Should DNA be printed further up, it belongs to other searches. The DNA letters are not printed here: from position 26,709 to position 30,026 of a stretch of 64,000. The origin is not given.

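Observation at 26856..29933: Stand-alone tandem-TIR / Sel1 / TPR protein inserted between housekeeping operons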

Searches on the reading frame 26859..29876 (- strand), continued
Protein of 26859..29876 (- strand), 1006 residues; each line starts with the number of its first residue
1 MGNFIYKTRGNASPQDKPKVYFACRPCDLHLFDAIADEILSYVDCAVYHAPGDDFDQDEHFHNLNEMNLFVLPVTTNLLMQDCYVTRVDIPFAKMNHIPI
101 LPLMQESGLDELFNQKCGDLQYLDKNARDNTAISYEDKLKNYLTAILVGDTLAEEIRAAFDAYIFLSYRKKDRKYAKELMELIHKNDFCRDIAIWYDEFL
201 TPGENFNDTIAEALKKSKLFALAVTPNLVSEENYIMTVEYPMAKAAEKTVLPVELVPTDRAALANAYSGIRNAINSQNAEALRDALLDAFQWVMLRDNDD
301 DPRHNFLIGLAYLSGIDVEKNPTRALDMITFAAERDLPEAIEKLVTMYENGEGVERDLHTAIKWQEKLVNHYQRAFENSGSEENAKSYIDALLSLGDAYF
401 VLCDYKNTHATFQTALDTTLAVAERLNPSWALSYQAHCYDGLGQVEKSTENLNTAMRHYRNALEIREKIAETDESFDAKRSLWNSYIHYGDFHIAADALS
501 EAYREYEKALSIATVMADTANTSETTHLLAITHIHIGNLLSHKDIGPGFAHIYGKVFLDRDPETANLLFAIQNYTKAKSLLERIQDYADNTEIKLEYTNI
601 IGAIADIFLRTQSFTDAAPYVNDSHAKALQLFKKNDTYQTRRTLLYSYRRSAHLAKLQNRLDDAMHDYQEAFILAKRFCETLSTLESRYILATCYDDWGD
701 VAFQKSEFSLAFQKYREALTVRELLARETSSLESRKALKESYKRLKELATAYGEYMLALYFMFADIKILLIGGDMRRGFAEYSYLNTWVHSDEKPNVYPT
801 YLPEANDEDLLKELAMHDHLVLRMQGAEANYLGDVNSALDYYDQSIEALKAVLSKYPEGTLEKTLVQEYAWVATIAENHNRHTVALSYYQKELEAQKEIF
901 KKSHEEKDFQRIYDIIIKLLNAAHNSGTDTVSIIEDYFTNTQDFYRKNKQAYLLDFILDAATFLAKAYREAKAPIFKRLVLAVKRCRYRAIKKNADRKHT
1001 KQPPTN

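Call 12: find_encoding_contigs(protein=P0001, flank=10000, max_places=4)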
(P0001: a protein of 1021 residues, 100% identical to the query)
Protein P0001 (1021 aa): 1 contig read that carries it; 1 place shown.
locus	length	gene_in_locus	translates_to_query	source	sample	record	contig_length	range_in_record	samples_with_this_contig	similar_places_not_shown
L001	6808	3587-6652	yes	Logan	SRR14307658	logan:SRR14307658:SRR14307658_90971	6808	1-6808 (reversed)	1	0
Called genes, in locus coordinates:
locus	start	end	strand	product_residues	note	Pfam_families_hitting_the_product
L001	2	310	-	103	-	?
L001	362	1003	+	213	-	PF06130:PTAC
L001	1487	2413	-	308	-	PF02779:Transket_pyr, PF02780:Transketolase_C, PF22613:Transketolase_C_1, PF17147:PFOR_II (weak)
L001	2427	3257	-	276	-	PF13292:DXP_synthase_N (weak), PF00456:Transketolase_N, PF09364:XFP_N, PF02775:TPP_enzyme_C (faint)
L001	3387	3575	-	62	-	-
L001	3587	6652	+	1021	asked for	PF13676:TIR_2, PF08238:Sel1 (faint), PF10516:SHNi-TPR (faint), PF13424:TPR_12 (faint), PF00515:TPR_1 (faint), PF07719:TPR_2 (faint), PF13374:TPR_10 (faint)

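Call 13: find_encoding_contigs(protein=P0002, flank=10000, max_places=4)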
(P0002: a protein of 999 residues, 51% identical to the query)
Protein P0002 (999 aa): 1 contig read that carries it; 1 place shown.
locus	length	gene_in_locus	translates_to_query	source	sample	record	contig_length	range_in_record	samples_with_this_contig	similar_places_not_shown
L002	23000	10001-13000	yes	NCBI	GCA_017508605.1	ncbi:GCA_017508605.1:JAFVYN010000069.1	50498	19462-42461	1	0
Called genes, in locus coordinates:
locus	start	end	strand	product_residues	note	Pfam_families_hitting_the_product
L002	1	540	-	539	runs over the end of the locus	PF01266:DAO (faint), PF03486:HI0933_like (weak), PF01593:Amino_oxidase (faint), PF21688:FAD-depend_C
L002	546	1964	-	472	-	PF07949:YbbR (weak)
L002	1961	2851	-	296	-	PF19293:CdaA_N, PF02457:DAC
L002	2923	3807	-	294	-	PF11335:DUF3137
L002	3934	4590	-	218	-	PF00574:CLP_protease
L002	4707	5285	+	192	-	PF06130:PTAC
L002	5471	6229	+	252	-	PF14808:TMEM164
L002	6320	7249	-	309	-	PF02779:Transket_pyr, PF02780:Transketolase_C, PF22613:Transketolase_C_1, PF17147:PFOR_II (weak)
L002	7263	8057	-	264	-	PF00456:Transketolase_N, PF13292:DXP_synthase_N (weak), PF09364:XFP_N (weak), PF00676:E1_dh (weak), PF02775:TPP_enzyme_C (weak)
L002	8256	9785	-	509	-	PF20957:GxGYxYP_N_2nd, PF20958:GxGYxYP_N_3rd, PF14323:GxGYxYP_C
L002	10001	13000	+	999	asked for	PF13676:TIR_2, PF08238:Sel1 (faint), PF17874:TPR_MalT (faint), PF07719:TPR_2 (faint), PF13374:TPR_10 (faint), PF13424:TPR_12 (faint)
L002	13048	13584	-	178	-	PF00210:Ferritin (weak), PF02915:Rubrerythrin, PF21349:RUBY_RBDX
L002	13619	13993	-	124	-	PF01475:FUR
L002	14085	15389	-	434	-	PF09989:DUF2229 (faint)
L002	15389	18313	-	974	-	PF00370:FGGY_N (faint), PF01548:DEDD_Tnp_IS110 (faint), PF01869:BcrAD_BadFG, PF09989:DUF2229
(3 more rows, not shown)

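Call 17: find_encoding_contigs(protein=P0004, flank=8000, max_places=3)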
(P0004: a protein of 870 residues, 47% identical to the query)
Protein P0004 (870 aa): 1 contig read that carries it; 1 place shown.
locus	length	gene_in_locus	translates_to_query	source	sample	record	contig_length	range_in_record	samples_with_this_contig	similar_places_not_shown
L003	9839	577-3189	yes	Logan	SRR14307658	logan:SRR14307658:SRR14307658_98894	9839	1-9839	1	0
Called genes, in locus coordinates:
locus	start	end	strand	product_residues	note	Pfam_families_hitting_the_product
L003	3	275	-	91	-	?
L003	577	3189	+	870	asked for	PF13676:TIR_2, PF08238:Sel1 (faint), PF24885:TPR_NPHP3, PF13424:TPR_12, PF17874:TPR_MalT (weak), PF13424:TPR_12, PF10952:DUF2753 (weak), PF13374:TPR_10 (weak), +5 more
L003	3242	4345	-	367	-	PF06941:NT5C, PF00625:Guanylate_kin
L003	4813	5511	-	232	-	PF04055:Radical_SAM, PF13353:Fer4_12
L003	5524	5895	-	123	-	PF13560:HTH_31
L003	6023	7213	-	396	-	PF00155:Aminotran_1_2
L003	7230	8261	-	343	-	PF08240:ADH_N, PF16912:Glu_dehyd_C, PF00107:ADH_zinc_N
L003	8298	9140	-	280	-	PF09924:LPG_synthase_C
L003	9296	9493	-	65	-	-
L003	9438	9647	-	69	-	-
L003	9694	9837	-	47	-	?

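Call 18: find_encoding_contigs(protein=P0009, flank=8000, max_places=3)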
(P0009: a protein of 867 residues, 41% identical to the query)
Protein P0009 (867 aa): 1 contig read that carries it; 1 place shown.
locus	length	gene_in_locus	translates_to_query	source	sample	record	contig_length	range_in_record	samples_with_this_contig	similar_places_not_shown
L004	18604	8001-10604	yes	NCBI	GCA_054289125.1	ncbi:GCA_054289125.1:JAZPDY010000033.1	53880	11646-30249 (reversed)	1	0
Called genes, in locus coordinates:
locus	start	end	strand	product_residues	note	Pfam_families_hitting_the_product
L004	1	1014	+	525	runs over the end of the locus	PF12673:SipL (weak)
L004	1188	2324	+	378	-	PF17820:PDZ_6 (faint), PF05580:Peptidase_S55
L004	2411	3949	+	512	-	PF01554:MatE, PF01943:Polysacc_synt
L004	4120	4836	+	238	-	PF16255:Lipase_GDSL_lke, PF00657:Lipase_GDSL, PF13472:Lipase_GDSL_2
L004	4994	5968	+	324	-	-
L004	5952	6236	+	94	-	-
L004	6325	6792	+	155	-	PF18143:HAD_SAK_2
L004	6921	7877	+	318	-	PF13424:TPR_12 (faint)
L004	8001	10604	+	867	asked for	PF13676:TIR_2, PF17874:TPR_MalT (weak), PF13424:TPR_12, PF24885:TPR_NPHP3 (weak), PF13424:TPR_12 (weak), PF17874:TPR_MalT (weak), PF13424:TPR_12, PF13424:TPR_12, +18 more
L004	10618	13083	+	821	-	PF12728:HTH_17 (weak)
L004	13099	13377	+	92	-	PF02026:RyR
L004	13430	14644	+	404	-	PF01139:RtcB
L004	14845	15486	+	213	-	-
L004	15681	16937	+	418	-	-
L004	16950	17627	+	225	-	-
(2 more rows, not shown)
